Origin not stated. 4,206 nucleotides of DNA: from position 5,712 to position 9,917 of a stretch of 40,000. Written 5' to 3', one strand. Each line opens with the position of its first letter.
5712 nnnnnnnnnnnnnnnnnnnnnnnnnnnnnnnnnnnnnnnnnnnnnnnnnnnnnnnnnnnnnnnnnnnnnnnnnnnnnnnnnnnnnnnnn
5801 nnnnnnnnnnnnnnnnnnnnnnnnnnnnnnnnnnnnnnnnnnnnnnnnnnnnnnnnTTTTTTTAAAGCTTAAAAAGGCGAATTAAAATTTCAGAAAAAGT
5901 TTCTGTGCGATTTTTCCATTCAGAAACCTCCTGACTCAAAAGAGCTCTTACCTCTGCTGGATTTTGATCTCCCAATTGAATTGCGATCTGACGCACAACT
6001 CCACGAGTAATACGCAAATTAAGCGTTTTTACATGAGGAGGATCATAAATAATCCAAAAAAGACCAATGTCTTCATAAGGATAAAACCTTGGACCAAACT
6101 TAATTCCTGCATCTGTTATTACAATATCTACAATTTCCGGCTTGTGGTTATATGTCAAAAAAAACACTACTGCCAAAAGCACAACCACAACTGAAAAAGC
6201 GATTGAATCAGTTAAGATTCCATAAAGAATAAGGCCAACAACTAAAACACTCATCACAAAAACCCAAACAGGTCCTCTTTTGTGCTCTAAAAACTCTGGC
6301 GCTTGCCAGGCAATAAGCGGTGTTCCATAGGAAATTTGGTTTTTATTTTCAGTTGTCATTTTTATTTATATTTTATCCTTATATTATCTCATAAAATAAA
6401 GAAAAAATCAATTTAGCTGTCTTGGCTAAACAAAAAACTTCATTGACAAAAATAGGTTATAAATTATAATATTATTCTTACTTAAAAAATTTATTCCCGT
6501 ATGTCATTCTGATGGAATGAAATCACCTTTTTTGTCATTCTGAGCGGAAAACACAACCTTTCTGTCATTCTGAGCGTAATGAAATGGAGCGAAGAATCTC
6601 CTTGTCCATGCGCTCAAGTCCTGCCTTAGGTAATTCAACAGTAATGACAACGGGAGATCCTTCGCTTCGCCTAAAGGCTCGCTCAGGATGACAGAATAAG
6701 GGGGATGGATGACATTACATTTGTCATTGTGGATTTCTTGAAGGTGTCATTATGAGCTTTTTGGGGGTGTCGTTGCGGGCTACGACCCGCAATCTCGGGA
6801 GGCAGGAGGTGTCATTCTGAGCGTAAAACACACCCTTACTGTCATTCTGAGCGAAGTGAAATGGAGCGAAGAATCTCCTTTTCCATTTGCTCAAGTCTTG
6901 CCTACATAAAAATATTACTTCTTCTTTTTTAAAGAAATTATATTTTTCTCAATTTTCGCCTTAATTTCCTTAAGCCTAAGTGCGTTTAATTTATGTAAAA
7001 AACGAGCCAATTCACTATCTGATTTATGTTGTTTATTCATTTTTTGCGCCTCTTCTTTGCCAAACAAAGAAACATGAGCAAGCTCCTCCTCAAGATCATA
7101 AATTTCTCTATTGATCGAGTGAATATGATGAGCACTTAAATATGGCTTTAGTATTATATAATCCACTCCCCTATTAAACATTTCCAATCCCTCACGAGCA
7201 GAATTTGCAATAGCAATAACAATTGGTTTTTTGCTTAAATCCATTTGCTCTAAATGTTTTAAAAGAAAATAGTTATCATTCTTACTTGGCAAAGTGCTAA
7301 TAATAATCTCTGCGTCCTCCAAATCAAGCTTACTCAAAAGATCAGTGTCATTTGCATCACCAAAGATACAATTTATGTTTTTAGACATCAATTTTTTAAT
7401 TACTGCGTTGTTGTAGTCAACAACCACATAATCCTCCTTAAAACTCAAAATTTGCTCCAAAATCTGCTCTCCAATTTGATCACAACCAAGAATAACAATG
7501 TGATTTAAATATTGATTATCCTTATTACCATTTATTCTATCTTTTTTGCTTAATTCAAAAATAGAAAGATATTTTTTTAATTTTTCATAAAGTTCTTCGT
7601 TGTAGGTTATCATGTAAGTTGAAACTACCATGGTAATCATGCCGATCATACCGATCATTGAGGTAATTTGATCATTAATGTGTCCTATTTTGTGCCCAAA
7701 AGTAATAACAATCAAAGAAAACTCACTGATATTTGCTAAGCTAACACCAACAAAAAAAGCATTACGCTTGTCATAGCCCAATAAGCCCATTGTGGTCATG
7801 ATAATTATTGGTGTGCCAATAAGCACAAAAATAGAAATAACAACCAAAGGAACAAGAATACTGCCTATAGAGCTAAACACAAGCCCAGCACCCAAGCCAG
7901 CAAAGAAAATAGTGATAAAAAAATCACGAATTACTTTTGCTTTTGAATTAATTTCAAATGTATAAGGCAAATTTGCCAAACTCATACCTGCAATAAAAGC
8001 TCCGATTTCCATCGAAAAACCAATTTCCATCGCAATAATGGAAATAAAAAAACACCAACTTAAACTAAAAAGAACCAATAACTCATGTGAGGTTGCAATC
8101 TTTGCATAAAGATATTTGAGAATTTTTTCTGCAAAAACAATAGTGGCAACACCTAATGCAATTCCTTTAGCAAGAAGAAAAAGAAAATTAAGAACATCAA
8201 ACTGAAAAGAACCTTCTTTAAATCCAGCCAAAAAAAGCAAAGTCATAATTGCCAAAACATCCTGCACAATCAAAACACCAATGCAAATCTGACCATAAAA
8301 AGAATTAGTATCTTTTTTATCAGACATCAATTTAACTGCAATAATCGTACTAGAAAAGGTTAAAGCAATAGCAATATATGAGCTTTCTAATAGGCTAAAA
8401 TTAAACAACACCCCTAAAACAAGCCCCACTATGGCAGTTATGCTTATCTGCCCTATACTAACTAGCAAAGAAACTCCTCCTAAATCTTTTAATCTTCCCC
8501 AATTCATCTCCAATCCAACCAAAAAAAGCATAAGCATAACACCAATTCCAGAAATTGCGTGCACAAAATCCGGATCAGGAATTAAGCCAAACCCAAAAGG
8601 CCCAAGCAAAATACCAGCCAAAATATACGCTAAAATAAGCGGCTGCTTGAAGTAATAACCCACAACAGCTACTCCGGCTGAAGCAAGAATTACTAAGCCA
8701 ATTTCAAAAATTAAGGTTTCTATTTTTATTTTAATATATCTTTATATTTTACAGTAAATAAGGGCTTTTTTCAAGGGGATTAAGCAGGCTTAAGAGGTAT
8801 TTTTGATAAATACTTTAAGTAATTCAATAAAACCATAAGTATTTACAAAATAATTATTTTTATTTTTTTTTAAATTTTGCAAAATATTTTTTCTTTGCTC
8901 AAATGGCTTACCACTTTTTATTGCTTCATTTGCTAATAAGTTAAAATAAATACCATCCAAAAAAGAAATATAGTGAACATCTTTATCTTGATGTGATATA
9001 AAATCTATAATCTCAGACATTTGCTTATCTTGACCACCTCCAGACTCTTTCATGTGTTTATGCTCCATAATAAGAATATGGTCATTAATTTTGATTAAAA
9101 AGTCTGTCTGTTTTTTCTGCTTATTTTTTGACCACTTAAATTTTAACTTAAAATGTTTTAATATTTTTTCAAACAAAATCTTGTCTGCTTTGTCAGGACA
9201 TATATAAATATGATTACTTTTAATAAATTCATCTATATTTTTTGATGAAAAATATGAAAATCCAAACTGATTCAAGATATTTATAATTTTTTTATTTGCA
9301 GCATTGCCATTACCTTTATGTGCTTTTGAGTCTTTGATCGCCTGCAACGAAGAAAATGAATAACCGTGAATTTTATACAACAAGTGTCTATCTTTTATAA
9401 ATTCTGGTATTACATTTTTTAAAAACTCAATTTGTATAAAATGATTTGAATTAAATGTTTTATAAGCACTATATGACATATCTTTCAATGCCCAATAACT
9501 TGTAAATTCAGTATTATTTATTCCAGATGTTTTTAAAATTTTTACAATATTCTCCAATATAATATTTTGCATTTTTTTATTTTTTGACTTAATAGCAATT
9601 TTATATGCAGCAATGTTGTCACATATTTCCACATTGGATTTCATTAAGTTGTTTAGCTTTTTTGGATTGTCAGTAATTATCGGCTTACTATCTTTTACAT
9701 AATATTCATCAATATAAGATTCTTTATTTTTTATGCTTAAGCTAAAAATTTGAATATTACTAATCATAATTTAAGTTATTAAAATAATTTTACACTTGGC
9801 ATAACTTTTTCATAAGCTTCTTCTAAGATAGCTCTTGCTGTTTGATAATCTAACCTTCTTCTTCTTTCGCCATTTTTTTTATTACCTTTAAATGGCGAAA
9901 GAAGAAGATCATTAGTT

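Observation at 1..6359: Four-gene operon of membrane-anchored proteins built around a 1114-aa coiled-coil protein: candidate uncharacterised envelope apparatus running off the left edge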

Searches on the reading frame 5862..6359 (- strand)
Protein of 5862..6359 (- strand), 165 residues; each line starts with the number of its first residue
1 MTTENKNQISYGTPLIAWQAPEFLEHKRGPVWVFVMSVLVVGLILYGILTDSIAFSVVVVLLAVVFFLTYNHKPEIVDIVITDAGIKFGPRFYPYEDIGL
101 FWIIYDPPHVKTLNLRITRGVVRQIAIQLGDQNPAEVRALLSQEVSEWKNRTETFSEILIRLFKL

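Call 6: search_protein_families(library=pfam, proteins=[window:5862-6359:-], max_evalue=1)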
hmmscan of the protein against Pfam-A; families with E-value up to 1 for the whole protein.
window:5862-6359:- (165 aa): 4 families
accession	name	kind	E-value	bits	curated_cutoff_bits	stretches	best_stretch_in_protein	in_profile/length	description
PF19744.4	DUF6232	-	0.00016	22.6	27.4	1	28-70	33-74/117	Family of unknown function (DUF6232)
PF11292.14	DUF3093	-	0.029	15.1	23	1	23-71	2-54/140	Protein of unknown function (DUF3093)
PF18923.6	DUF5673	-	0.06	13.8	26.7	1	81-142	5-62/66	Domain of unknown function (DUF5673)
PF05101.18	VirB3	-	0.26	12.1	23.9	1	33-82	21-69/84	Type IV secretory pathway, VirB3-like protein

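Call 7: search_protein_families(library=ncbifam, proteins=[window:5862-6359:-], max_evalue=1)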
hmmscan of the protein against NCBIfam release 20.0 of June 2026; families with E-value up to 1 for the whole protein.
window:5862-6359:- (165 aa): 1 family
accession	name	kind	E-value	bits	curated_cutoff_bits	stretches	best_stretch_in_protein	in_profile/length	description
NF046089.1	CD3337_EF1877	subfamily_domain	0.018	13.8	120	1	33-82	375-425/450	CD3337/EF1877 family mobilome membrane protein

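Call 44: search_solved_structures(query=A2, max_evalue=10)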
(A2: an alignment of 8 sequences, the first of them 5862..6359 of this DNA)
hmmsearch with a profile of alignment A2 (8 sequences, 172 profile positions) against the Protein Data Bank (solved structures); distinct sequences matched with E-value up to 10: 2.
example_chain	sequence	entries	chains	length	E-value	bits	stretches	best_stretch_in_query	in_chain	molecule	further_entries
8ucs_C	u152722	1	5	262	1.2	11.8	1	121-166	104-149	Motility protein A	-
6ysf_E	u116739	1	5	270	1.3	11.7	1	121-166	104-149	Chemotaxis MotA protein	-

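Call 45: find_homologous_proteins(query=A2, max_evalue=0.001)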
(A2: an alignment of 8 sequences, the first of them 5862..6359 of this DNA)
Query A2 (8 sequences) (165 aa, profile of the alignment): 97 proteins with E <= 0.001 among 1974 candidates.
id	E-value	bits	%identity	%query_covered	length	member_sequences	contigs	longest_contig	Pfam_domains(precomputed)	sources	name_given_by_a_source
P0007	2.0e-70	254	60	98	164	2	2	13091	-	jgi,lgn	jgi:hypothetical protein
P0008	4.7e-67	243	100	100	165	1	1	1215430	-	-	-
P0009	3.4e-64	233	67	100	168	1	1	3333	-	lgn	-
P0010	4.6e-64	233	32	100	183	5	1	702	-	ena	-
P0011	2.8e-62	227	34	92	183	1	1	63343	-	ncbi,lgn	-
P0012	2.8e-62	227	34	92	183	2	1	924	-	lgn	-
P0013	9.3e-62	226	58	100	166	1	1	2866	-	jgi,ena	-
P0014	2.6e-61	224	32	92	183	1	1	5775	-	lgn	-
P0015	9.4e-61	222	28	95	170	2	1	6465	-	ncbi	-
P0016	6.0e-60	220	68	98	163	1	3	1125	-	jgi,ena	jgi:predicted membrane protein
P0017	2.6e-59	218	59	99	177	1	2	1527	-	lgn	-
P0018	7.5e-59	216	56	100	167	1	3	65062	-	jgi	jgi:hypothetical protein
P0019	3.8e-57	210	37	92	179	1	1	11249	-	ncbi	-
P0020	6.2e-57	210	35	95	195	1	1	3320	-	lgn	-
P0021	1.7e-56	208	37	95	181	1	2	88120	-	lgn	-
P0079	1.3e-38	150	35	98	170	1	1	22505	-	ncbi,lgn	ncbi:MAG: hypothetical protein ACM3KM_01400 [Acidobacteriaceae bacterium]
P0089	8.0e-34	135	31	80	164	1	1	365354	-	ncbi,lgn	ncbi:MAG: hypothetical protein ACOZBH_03540 [Patescibacteria group bacterium]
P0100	6.5e-27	112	29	95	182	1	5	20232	-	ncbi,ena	ncbi:MAG: hypothetical protein AAB474_03030 [Patescibacteria group bacterium]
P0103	3.7e-24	103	32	91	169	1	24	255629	-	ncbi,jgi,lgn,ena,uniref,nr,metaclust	ncbi:MAG: hypothetical protein A3E29_01130 [Candidatus Doudnabacteria bacterium RIFCSPHIGHO2_12_FULL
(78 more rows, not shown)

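Call 46: find_encoding_contigs(protein=P0103, flank=8000, max_places=2)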
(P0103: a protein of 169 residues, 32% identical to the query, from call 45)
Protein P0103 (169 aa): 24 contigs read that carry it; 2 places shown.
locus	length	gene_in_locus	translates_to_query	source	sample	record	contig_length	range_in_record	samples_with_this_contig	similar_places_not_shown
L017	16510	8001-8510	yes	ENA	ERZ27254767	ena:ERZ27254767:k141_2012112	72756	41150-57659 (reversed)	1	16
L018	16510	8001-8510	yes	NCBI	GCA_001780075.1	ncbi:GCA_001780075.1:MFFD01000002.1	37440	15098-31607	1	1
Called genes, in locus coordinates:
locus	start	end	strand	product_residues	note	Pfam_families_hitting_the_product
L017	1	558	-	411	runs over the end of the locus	PF12704:MacB_PCD, PF02687:FtsX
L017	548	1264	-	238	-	PF00005:ABC_tran, PF02463:SMC_N (faint)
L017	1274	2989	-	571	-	PF25917:BSH_RND (faint), PF25881:HH_YBHG (weak), PF25990:Beta-barrel_YknX, PF25967:RND-MFP_C, PF25989:YknX_C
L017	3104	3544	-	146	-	-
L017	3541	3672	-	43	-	-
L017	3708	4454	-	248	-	-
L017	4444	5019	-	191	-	PF04542:Sigma70_r2, PF08281:Sigma70_r4_2, PF04545:Sigma70_r4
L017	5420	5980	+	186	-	PF20803:PaaX_M, PF09827:CRISPR_Cas2 (weak)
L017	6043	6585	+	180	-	PF07638:Sigma70_ECF (faint), PF04542:Sigma70_r2, PF08281:Sigma70_r4_2, PF04545:Sigma70_r4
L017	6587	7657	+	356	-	PF18915:DUF5667 (weak)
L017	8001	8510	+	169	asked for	-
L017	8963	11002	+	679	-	PF17191:RecG_wedge, PF04851:ResIII, PF00270:DEAD, PF00271:Helicase_C, PF22590:Cas3-like_C_2 (weak), PF19833:RecG_dom3_C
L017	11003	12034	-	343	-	-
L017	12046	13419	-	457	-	-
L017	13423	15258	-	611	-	PF03135:CagE_TrbE_VirB (faint), PF12846:AAA_10 (faint), PF19044:P-loop_TraG, PF01935:DUF87 (weak)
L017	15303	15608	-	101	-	PF05635:23S_rRNA_IVP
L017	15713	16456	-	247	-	PF26593:TraC-like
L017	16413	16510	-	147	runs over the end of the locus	PF12666:PrgI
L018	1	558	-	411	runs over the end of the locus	PF12704:MacB_PCD, PF02687:FtsX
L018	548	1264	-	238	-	PF00005:ABC_tran, PF02463:SMC_N (faint)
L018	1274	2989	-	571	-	PF25917:BSH_RND (faint), PF25881:HH_YBHG (weak), PF25990:Beta-barrel_YknX, PF25967:RND-MFP_C, PF25989:YknX_C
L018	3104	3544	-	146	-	-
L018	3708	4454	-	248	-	-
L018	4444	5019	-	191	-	PF04542:Sigma70_r2, PF08281:Sigma70_r4_2, PF04545:Sigma70_r4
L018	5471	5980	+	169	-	PF20803:PaaX_M, PF09827:CRISPR_Cas2 (weak)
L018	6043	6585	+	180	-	PF07638:Sigma70_ECF (faint), PF04542:Sigma70_r2, PF08281:Sigma70_r4_2, PF04545:Sigma70_r4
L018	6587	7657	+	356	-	PF18915:DUF5667 (weak)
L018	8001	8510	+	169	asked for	-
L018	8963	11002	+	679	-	PF17191:RecG_wedge, PF04851:ResIII, PF00270:DEAD, PF00271:Helicase_C, PF22590:Cas3-like_C_2 (weak), PF19833:RecG_dom3_C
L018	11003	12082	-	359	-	-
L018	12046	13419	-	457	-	-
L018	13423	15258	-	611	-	PF03135:CagE_TrbE_VirB (faint), PF12846:AAA_10 (faint), PF19044:P-loop_TraG, PF01935:DUF87 (weak)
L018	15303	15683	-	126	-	PF05635:23S_rRNA_IVP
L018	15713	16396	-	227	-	PF26593:TraC-like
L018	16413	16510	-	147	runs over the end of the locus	PF12666:PrgI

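Call 47: find_encoding_contigs(protein=P0089, flank=8000, max_places=1)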
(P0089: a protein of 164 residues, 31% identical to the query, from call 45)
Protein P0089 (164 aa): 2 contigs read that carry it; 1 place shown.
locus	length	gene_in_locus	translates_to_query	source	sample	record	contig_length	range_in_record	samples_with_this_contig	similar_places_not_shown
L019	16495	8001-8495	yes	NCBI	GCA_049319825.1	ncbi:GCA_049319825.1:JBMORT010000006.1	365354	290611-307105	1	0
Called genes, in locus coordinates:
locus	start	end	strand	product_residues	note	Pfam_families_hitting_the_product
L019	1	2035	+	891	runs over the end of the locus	PF00690:Cation_ATPase_N, PF00122:E1-E2_ATPase, PF00702:Hydrolase, PF13246:Cation_ATPase, PF12710:HAD (faint), PF08282:Hydrolase_3 (faint), PF00689:Cation_ATPase_C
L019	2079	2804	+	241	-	PF14470:bPH_3 (weak), PF03703:bPH_2 (weak)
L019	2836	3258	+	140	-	PF04977:DivIC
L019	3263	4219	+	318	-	PF13623:SurA_N_2, PF13624:SurA_N_3, PF09312:SurA_N, PF13145:Rotamase_2, PF13616:Rotamase_3, PF00639:Rotamase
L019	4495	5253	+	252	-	PF03330:DPBB_1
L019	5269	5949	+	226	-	PF00005:ABC_tran, PF13304:AAA_21 (faint)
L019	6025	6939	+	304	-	PF18075:FtsX_ECD, PF02687:FtsX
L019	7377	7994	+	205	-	PF07690:MFS_1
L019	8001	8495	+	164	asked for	-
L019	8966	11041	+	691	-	PF17191:RecG_wedge, PF01336:tRNA_anti-codon (weak), PF00270:DEAD, PF04851:ResIII, PF00271:Helicase_C, PF22590:Cas3-like_C_2 (faint), PF19833:RecG_dom3_C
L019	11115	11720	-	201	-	PF02245:Pur_DNA_glyco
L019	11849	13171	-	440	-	PF00004:AAA (faint), PF18073:Zn_ribbon_LapB, PF13481:AAA_25, PF03796:DnaB_C (weak), PF06745:ATPase, PF07088:GvpD_P-loop (faint), PF13401:AAA_22 (weak), PF13541:ChlI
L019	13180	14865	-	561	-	PF18895:T4SS_pilin (weak), PF01510:Amidase_2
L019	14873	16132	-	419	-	-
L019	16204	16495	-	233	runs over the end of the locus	-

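Call 83: search_protein_families(library=pfam, alignment_id=A10, max_evalue=0.01)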
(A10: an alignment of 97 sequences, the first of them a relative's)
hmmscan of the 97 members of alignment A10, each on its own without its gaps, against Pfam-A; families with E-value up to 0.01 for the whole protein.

A. member 1, P0008 (165 aa): 1 family
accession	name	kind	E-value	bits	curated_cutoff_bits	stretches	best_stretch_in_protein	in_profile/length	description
PF19744.4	DUF6232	-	0.00016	22.6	27.4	0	28-70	33-74/117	Family of unknown function (DUF6232)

B. families by the number of members that match (of 97 scanned): 17 families
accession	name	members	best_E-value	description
PF19744.4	DUF6232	14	0.00016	Family of unknown function (DUF6232)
PF18923.6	DUF5673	13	1.3e-05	Domain of unknown function (DUF5673)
PF13567.11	DUF4131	3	0.0015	Domain of unknown function (DUF4131)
PF13398.12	Peptidase_M50B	3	0.0068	Peptidase M50B-like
PF06173.18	DUF986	2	0.0051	Protein of unknown function (DUF986)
PF11157.13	DUF2937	1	0.00083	Protein of unknown function (DUF2937)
PF07578.16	LAB_N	1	0.0014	Lipid A Biosynthesis N-terminal domain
PF05101.18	VirB3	1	0.0015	Type IV secretory pathway, VirB3-like protein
PF14256.11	YwiC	1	0.0019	YwiC-like protein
PF16962.11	ABC_export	1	0.0022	Putative ABC exporter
PF13515.12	FUSC_2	1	0.003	Fusaric acid resistance protein-like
PF14927.11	Neurensin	1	0.0036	Neurensin/Transmembrane protein 74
PF24677.1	DUF7657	1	0.0052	Domain of unknown function (DUF7657)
PF20794.3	bPH_7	1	0.007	Bacterial PH domain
PF05975.17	EcsB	1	0.0081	Bacterial ABC transporter protein EcsB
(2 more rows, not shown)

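Call 84: search_solved_structures(query=A10, max_evalue=10)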
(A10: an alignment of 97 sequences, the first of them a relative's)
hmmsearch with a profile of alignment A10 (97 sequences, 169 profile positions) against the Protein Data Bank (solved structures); distinct sequences matched with E-value up to 10: 21.
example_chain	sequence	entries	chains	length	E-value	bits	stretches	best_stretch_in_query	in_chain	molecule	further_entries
8rmr_G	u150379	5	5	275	0.13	15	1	109-163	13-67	Acidic leucine-rich nuclear phosphoprotein 32 family member A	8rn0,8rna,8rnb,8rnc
2r4r_A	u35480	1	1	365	0.37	13.5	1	29-65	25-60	Beta-2 adrenergic receptor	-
6e67_A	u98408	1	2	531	0.39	13.4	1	29-65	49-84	Beta-2 adrenergic receptor,Endolysin,Guanine nucleotide-binding protein G(s) subunit alpha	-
9lw5_R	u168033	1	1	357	0.51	13.1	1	29-65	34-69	Beta-2 adrenergic receptor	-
8ucs_C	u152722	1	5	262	0.52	13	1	118-163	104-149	Motility protein A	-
6ysf_E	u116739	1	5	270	0.56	12.9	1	118-163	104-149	Chemotaxis MotA protein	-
3kj6_A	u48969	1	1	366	0.58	12.9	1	29-65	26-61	Beta-2 adrenergic receptor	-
9l8l_R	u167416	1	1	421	0.66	12.7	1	29-65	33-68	Beta-2 adrenergic receptor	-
8uo1_R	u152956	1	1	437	0.96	12.2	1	29-65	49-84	Beta-2 adrenergic receptor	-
3j27_B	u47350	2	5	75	1.1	12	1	21-70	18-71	Small envelope protein M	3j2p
7cth_F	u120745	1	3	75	1.1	11.9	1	22-70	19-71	Core protein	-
2rh1_A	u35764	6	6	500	1.6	11.4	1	29-65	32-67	beta-2-adrenergic receptor/T4-lysozyme chimera | Beta-2 adrenergic receptor,Endolysin,Beta-2 adrenergic receptor | Chimera protein of Beta-2 adrenergic receptor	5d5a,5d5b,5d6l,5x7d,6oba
3p0g_A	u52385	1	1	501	1.6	11.4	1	29-65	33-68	Beta-2 adrenergic receptor, Lysozyme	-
9w3f_A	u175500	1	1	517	2.1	11.1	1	29-65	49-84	Beta-2 adrenergic receptor,Endolysin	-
9u9v_R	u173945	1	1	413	2.4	10.9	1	29-65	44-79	Beta-2 adrenergic receptor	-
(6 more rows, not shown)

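Call 98: find_encoding_contigs(protein=P0100, flank=10000, max_places=1)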
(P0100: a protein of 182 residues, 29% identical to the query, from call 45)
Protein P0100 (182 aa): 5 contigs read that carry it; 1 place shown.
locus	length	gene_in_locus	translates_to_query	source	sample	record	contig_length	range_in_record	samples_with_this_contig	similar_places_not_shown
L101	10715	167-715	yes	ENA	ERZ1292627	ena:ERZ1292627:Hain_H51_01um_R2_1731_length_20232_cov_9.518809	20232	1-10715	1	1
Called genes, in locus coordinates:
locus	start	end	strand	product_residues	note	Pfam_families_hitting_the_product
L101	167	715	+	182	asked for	-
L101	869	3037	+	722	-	-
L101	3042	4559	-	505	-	PF13632:Glyco_trans_2_3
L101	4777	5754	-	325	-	PF05222:AlaDh_PNT_N, PF02826:2-Hacid_dh_C (weak), PF01262:AlaDh_PNT_C, PF01488:Shikimate_DH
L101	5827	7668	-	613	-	PF06480:FtsH_ext, PF06068:TIP49 (weak), PF00004:AAA, PF07728:AAA_5 (faint), PF17862:AAA_lid_3, PF01434:Peptidase_M41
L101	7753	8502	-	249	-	-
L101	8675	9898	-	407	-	PF00232:Glyco_hydro_1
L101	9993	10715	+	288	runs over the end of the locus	PF02481:DNA_processg_A, PF17782:WHD_DprA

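Call 99: find_encoding_contigs(protein=P0079, flank=10000, max_places=1)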
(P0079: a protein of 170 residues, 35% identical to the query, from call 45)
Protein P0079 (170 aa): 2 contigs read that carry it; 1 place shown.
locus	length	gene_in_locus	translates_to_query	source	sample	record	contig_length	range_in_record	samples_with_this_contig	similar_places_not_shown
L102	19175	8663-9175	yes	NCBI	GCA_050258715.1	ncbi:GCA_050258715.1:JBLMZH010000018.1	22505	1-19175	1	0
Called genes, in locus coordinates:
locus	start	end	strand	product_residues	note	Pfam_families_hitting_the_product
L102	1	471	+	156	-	PF01435:Peptidase_M48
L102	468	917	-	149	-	PF21982:RecX_HTH1 (weak), PF21981:RecX_HTH3 (faint)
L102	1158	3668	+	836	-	PF02861:Clp_N, PF13191:AAA_16 (weak), PF00004:AAA, PF17871:AAA_lid_9, PF00004:AAA, PF07724:AAA_2, PF07728:AAA_5, PF10431:ClpB_D2-small, +5 more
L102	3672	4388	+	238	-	PF18912:DZR_2 (weak), PF00156:Pribosyltran (weak)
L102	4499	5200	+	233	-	-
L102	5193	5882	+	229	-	PF09509:Hypoth_Ymh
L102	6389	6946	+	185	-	PF04542:Sigma70_r2, PF08281:Sigma70_r4_2, PF04545:Sigma70_r4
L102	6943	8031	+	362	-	PF18915:DUF5667, PF18914:DUF5666 (weak)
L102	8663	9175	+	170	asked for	-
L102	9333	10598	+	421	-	PF02518:HATPase_c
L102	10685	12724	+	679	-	PF17191:RecG_wedge, PF04851:ResIII, PF00270:DEAD, PF00271:Helicase_C, PF22590:Cas3-like_C_2 (faint), PF19833:RecG_dom3_C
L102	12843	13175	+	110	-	-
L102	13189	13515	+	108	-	-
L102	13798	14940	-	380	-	PF26550:Tricorn_2nd (weak)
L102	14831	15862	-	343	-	-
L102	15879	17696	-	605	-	PF11130:TraC_F_IV (weak), PF19044:P-loop_TraG (weak), PF01935:DUF87 (weak), PF12846:AAA_10 (faint), PF19044:P-loop_TraG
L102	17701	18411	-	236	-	PF26593:TraC-like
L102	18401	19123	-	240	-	PF12666:PrgI (weak)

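Call 103: search_protein_families(library=phrogs, proteins=[window:5862-6359:-], max_evalue=0.01)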
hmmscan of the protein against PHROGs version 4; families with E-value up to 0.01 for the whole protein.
window:5862-6359:- (165 aa): 0 families

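Call 104: search_protein_families(library=padloc, proteins=[window:5862-6359:-], max_evalue=0.01)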
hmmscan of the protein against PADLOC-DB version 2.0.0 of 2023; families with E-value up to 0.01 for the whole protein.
window:5862-6359:- (165 aa): 0 families

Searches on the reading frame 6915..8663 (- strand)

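Call 80: search_protein_families(library=pfam, proteins=[window:6915-8663:-], max_evalue=0.0001)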
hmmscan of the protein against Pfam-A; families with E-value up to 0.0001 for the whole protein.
window:6915-8663:- (582 aa): 2 families
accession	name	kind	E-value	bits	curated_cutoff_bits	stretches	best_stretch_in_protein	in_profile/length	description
PF00999.27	Na_H_Exchanger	-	4.1e-55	187.6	26.2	1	5-352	14-369/375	Sodium/hydrogen exchanger, transmembrane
PF02254.24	TrkA_N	-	2.7e-19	70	23.8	1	389-504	1-114/116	TrkA-N domain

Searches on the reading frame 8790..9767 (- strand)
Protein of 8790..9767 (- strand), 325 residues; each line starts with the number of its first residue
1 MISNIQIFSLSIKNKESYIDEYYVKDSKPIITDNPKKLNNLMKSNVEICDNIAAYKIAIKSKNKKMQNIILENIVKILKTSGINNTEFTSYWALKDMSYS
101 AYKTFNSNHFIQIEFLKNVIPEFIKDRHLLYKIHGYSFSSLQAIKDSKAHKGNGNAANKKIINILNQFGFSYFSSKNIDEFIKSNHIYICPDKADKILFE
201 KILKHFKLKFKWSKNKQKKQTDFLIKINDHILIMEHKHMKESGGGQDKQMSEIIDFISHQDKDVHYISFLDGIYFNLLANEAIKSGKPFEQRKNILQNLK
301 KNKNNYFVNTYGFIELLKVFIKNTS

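Call 80: search_protein_families(library=pfam, proteins=[window:8790-9767:-], max_evalue=0.0001)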
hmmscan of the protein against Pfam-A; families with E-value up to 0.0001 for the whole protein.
window:8790-9767:- (325 aa): 1 family
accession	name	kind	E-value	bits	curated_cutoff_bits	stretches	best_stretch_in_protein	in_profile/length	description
PF06300.18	Tsp45I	-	6.4e-06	26.3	25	1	176-277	135-231/260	Tsp45I type II restriction enzyme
